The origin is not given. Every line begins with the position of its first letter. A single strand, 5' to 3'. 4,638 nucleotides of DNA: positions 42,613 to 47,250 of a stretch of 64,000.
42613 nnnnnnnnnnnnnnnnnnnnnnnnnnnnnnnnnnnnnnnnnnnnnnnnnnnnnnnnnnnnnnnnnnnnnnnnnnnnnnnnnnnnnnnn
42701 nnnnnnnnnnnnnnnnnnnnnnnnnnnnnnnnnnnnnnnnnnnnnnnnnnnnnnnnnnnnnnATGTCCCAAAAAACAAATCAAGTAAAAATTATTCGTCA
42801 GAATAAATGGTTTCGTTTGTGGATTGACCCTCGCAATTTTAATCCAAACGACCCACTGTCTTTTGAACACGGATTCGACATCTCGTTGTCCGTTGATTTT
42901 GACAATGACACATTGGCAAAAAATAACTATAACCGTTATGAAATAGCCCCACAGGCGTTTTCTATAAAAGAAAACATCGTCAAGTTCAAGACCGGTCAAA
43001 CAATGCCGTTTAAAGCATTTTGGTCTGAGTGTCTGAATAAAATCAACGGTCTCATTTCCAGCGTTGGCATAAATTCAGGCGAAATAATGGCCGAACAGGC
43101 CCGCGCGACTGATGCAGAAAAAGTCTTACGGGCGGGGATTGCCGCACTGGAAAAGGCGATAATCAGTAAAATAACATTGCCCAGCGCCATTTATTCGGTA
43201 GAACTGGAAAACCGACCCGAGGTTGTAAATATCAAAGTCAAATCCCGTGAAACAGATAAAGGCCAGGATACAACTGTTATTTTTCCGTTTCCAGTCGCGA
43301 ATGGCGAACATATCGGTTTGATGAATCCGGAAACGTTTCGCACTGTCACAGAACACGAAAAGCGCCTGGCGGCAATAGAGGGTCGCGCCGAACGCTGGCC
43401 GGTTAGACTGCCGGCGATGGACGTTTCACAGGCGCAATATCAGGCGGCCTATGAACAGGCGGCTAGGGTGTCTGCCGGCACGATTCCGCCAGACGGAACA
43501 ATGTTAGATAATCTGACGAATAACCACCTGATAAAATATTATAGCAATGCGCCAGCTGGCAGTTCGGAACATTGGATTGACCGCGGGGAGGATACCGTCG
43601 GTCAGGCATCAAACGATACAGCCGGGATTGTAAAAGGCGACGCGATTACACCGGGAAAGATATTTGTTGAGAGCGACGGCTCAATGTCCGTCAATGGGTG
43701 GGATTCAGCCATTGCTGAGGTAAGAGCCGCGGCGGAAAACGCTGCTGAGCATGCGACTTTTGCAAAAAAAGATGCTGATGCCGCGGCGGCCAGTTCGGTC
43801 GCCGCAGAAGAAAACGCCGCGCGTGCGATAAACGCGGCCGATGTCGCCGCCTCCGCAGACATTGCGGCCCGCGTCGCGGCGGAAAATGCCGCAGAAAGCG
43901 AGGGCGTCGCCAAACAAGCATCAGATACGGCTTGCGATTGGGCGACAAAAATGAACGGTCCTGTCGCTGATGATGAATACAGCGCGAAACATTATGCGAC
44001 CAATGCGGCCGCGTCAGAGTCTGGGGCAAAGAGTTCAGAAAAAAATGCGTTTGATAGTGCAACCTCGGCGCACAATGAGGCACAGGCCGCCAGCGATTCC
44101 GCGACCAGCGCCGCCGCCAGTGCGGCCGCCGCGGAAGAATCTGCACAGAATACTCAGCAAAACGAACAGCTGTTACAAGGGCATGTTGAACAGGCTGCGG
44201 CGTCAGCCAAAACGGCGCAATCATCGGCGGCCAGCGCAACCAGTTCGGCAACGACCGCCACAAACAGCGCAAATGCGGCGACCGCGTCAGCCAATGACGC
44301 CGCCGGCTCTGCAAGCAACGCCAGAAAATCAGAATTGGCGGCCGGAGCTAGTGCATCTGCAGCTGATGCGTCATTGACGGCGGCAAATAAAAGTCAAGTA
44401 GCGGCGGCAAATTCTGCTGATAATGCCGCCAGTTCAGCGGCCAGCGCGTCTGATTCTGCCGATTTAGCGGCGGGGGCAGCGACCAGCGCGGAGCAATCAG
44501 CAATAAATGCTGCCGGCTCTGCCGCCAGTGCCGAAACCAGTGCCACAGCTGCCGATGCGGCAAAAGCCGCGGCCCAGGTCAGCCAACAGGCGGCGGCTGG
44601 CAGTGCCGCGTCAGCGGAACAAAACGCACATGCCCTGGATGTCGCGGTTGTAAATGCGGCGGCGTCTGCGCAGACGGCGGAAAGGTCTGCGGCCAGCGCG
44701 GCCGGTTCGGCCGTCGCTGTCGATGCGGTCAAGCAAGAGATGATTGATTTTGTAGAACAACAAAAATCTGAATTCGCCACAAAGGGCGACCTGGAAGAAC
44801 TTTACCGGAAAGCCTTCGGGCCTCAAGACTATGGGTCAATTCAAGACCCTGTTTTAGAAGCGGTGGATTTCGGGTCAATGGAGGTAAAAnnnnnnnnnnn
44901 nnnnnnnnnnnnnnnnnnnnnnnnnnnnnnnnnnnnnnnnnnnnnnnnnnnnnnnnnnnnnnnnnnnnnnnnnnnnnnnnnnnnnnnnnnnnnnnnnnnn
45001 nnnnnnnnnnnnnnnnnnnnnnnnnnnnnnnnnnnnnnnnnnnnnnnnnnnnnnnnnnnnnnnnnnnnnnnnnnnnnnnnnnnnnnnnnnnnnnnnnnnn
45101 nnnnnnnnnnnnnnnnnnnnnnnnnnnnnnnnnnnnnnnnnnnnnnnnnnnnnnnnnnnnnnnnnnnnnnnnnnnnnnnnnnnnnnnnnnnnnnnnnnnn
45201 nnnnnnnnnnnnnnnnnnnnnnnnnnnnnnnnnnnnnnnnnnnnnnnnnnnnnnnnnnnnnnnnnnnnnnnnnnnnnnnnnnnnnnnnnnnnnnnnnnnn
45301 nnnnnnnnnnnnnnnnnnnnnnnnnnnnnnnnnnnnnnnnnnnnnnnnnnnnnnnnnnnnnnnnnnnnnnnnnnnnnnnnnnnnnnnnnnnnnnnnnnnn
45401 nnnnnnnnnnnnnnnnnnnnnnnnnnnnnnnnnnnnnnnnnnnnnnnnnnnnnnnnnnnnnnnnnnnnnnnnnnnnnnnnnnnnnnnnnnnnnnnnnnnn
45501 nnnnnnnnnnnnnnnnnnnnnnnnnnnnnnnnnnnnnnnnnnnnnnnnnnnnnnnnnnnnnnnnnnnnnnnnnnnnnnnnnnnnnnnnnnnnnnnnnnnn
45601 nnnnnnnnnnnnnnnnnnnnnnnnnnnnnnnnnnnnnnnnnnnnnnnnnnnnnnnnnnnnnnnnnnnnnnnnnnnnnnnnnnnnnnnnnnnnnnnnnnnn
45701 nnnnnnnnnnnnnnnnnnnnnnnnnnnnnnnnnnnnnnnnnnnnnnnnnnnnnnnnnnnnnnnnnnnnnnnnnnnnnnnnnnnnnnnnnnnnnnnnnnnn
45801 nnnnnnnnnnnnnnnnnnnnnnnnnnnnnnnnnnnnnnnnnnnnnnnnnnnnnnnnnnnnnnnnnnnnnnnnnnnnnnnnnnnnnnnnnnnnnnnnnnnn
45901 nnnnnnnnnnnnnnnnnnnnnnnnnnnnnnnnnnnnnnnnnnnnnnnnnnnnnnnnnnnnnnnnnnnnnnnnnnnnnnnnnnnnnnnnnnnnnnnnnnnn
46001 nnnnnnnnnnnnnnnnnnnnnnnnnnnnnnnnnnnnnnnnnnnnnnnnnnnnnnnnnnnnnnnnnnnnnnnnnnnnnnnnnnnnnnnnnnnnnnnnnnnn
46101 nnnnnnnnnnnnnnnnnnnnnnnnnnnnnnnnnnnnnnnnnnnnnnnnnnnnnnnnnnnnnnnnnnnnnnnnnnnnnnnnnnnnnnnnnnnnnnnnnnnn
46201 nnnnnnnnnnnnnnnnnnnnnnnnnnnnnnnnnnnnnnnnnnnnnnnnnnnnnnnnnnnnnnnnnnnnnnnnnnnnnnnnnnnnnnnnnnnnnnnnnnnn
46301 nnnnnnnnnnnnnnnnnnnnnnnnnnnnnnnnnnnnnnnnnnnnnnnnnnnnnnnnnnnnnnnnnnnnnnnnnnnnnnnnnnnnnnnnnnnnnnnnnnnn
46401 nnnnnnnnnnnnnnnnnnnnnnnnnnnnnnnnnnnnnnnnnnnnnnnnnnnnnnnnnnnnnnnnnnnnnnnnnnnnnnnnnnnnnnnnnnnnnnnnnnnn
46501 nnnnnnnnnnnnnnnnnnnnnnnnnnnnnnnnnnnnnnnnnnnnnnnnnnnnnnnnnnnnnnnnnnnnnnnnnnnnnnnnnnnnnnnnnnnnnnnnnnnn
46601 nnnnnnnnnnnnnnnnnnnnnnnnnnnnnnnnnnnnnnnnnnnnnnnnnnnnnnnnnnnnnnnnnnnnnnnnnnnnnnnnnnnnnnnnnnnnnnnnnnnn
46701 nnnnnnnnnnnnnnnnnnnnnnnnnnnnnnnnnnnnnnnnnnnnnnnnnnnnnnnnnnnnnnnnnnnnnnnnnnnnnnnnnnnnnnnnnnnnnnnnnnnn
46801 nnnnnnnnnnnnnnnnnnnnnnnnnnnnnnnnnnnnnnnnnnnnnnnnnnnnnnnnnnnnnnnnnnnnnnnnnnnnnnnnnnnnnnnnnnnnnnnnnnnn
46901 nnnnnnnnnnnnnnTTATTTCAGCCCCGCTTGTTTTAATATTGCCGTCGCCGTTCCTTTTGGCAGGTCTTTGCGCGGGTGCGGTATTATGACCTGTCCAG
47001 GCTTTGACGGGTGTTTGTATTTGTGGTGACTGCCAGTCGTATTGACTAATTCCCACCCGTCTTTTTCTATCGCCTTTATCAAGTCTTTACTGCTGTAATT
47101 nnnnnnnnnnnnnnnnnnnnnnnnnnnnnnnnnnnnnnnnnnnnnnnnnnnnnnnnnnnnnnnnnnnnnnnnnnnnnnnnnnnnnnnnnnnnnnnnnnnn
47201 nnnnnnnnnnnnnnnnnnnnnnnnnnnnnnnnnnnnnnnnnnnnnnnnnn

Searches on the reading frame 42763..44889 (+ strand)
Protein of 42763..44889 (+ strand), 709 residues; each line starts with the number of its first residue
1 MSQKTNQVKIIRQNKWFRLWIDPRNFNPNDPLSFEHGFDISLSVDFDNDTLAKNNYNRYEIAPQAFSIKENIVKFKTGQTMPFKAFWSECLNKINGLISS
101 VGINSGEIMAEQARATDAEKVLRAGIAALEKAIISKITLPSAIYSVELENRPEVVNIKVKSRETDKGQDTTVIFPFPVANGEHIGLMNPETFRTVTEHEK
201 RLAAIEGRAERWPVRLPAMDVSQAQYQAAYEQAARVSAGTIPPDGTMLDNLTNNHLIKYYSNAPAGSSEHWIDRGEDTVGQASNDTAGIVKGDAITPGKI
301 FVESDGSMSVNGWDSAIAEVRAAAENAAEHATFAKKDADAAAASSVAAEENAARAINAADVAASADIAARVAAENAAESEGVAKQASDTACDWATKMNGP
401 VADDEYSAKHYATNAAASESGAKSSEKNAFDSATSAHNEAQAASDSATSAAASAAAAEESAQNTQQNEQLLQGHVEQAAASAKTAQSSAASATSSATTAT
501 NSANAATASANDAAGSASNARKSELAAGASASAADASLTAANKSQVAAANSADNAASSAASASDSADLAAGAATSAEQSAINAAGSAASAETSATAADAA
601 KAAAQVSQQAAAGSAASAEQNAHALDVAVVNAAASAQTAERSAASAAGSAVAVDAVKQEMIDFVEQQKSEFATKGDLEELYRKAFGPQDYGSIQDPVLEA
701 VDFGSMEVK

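Call 65: search_protein_families(library=phrogs, proteins=[window:42763-44889:+], max_evalue=0.00001)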
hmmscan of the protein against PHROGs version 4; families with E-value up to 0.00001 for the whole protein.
window:42763-44889:+ (709 aa): 2 families
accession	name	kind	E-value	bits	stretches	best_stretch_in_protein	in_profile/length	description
phrog_38058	-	tail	3.4e-07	29.9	1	477-653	265-441/708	tail fiber protein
phrog_3279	-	tail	1.5e-06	29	0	476-678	125-321/396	tail fiber protein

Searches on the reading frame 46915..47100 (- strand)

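Call 65: search_protein_families(library=phrogs, proteins=[window:46915-47100:-], max_evalue=0.00001)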
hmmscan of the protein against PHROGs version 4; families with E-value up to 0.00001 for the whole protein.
window:46915-47100:- (61 aa): 2 families
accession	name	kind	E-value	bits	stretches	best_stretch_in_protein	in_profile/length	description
phrog_353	-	moron, auxiliary metabolic gene and host takeover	9e-25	87.5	1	2-61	5-66/73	toxin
phrog_38117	-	unknown function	2e-20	74.2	1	3-60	82-139/139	-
